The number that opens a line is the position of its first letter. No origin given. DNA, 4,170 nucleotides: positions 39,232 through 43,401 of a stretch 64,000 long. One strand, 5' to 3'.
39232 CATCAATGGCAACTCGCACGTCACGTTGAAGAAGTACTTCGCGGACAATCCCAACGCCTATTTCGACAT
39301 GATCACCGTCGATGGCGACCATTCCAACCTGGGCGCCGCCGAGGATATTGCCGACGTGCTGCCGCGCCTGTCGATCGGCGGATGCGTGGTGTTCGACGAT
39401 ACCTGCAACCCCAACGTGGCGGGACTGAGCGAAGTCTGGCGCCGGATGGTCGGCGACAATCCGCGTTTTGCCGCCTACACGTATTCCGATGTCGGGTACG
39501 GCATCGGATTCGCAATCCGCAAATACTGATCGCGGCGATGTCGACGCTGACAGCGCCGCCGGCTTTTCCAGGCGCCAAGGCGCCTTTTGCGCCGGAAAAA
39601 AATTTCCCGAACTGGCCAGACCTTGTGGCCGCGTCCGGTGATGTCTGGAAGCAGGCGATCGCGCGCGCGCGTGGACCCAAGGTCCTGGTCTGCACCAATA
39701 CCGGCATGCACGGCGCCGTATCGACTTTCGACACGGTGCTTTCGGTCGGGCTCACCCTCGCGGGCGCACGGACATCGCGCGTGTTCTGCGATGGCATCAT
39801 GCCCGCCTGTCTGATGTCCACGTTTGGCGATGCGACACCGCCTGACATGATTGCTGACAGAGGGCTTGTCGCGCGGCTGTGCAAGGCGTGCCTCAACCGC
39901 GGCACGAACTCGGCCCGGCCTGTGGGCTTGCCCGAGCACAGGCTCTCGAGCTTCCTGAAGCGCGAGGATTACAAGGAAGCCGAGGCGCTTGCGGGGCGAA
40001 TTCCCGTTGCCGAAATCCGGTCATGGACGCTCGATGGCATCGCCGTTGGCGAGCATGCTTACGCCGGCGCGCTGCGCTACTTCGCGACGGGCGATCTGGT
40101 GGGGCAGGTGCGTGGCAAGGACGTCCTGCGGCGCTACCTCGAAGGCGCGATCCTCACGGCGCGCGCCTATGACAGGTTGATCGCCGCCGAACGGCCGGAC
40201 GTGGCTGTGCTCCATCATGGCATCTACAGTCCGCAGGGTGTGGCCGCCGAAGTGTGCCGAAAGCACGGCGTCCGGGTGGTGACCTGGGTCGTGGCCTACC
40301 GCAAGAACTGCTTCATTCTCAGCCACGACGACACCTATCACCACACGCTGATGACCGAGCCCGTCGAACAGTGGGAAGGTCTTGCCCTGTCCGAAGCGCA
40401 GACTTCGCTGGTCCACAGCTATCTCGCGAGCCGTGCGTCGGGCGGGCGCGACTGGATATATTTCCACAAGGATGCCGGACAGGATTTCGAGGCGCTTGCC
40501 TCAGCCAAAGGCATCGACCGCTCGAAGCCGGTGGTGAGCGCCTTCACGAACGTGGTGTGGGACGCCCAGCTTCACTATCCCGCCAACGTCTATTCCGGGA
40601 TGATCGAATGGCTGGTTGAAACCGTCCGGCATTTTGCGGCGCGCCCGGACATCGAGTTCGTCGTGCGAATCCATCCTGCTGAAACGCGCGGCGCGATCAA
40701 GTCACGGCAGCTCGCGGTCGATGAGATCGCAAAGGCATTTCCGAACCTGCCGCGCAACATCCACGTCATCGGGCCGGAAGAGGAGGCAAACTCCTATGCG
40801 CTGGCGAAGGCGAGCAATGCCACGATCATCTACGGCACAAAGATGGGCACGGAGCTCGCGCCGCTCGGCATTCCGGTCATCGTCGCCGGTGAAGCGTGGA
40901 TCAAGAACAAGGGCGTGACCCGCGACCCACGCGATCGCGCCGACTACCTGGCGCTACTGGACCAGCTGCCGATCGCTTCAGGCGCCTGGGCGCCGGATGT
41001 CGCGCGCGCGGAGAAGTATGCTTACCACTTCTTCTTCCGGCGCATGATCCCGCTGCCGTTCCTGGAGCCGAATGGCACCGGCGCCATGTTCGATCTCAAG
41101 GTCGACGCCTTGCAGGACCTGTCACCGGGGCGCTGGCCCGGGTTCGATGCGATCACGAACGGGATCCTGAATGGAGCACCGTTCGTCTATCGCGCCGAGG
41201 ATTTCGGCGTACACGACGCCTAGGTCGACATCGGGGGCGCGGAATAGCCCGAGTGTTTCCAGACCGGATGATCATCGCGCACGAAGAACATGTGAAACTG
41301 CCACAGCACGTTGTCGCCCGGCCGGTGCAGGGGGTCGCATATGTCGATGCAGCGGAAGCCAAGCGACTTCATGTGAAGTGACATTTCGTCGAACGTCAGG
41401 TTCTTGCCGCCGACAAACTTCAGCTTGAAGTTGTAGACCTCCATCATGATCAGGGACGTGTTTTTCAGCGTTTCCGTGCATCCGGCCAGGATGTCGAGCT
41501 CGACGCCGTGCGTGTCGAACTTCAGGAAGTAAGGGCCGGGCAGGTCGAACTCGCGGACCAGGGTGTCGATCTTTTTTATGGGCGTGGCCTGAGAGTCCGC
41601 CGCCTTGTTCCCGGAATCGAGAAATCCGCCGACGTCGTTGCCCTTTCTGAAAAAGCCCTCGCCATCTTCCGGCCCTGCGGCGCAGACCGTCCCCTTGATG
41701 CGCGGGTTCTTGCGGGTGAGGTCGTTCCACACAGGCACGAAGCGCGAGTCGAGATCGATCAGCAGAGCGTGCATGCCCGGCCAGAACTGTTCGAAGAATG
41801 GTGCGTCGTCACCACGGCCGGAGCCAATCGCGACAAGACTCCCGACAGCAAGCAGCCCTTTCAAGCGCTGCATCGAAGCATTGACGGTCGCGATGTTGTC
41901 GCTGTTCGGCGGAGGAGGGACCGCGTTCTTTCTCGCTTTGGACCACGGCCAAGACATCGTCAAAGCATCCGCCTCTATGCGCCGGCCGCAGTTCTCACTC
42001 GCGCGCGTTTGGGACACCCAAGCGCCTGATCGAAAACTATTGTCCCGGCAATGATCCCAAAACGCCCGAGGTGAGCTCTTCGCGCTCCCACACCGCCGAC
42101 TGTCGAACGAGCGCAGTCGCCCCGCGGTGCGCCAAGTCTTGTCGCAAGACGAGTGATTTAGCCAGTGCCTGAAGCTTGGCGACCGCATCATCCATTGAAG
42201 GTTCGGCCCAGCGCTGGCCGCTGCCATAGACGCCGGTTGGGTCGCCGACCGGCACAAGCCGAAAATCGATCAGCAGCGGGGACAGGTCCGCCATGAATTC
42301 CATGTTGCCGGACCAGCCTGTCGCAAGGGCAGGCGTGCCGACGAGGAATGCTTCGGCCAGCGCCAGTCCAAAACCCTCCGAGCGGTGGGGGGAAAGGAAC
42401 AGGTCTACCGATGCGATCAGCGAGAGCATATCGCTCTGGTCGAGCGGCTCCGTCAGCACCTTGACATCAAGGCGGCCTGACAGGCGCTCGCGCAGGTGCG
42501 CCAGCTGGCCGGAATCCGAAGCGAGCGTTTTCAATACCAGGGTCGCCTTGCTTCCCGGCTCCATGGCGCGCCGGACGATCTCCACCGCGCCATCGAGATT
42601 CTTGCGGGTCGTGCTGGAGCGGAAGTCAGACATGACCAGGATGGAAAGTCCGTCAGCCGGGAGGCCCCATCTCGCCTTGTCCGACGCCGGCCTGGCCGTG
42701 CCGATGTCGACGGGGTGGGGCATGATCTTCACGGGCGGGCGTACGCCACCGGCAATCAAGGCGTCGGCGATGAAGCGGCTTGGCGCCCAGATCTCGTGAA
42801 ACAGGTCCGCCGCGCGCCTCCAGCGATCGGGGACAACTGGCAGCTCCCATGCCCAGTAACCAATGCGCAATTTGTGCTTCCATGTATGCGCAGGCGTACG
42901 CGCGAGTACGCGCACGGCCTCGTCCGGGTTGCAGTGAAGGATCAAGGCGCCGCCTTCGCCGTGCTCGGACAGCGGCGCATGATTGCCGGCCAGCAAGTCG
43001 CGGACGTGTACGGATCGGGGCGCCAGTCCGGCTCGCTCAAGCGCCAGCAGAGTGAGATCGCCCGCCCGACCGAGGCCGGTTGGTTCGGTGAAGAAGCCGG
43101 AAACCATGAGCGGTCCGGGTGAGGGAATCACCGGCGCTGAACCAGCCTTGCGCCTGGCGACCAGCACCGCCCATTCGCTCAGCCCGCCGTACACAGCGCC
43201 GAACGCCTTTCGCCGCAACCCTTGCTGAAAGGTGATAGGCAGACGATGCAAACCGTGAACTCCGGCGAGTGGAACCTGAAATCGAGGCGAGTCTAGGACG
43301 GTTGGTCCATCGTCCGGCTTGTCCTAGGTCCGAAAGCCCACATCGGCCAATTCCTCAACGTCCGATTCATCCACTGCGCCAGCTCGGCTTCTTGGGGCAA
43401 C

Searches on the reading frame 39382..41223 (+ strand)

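Call 6: search_protein_families(library=pfam, proteins=[window:39382-41223:+], max_evalue=0.001)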
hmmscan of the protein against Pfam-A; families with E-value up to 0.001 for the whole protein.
window:39382-41223:+ (613 aa): 0 families

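Call 75: search_protein_families(library=pfam, proteins=[window:39382-41223:+], max_evalue=1)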
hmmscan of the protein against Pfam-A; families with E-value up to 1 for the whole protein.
window:39382-41223:+ (613 aa): 2 families
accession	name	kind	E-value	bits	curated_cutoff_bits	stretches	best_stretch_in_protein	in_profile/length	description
PF05159.20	Capsule_synth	-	0.012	15.6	20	1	409-516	171-275/310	Capsule polysaccharide biosynthesis protein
PF02350.25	Epimerase_2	-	0.21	10.9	30.6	1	397-501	188-283/347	UDP-N-acetylglucosamine 2-epimerase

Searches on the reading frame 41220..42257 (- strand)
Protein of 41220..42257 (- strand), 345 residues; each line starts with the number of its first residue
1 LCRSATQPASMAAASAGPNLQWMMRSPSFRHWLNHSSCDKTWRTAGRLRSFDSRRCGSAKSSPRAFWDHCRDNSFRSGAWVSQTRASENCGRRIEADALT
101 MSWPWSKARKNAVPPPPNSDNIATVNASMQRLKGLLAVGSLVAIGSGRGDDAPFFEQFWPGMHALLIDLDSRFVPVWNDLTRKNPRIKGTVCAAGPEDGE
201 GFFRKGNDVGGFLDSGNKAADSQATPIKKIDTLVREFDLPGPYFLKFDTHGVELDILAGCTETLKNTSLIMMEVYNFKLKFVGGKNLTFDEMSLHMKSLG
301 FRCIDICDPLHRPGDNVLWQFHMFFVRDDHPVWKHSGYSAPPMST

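Call 6: search_protein_families(library=pfam, proteins=[window:41220-42257:-], max_evalue=0.001)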
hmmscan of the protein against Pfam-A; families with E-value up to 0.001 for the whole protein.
window:41220-42257:- (345 aa): 1 family
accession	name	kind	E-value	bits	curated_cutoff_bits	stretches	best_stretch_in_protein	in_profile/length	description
PF05050.19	Methyltransf_21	-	1.5e-08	35.4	22.7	1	217-303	89-173/173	Methyltransferase FkbM domain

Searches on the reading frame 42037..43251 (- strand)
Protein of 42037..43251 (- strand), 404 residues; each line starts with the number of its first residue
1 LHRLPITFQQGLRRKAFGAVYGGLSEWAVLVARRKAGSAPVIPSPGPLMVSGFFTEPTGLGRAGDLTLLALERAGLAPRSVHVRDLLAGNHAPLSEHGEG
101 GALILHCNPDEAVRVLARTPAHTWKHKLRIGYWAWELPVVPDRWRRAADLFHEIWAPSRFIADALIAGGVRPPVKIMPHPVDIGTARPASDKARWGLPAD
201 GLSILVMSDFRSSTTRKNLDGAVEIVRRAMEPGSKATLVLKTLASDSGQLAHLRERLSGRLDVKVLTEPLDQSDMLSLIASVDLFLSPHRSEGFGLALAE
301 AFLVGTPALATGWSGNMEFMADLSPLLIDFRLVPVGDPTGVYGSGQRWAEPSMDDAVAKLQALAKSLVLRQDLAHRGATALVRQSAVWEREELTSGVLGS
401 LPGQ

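Call 6: search_protein_families(library=pfam, proteins=[window:42037-43251:-], max_evalue=0.001)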
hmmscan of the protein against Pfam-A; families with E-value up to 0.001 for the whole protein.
window:42037-43251:- (404 aa): 3 families
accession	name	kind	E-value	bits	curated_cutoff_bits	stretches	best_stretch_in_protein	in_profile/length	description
PF20706.3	GT4-conflict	-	5.8e-14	52.3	26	1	176-376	172-375/385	Family 4 Glycosyltransferase in conflict systems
PF13692.12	Glyco_trans_1_4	-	2e-08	35.1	27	1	215-323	13-118/142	Glycosyl transferases group 1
PF00534.26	Glycos_transf_1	-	3.8e-08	33.5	26.4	1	215-322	26-133/172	Glycosyl transferases group 1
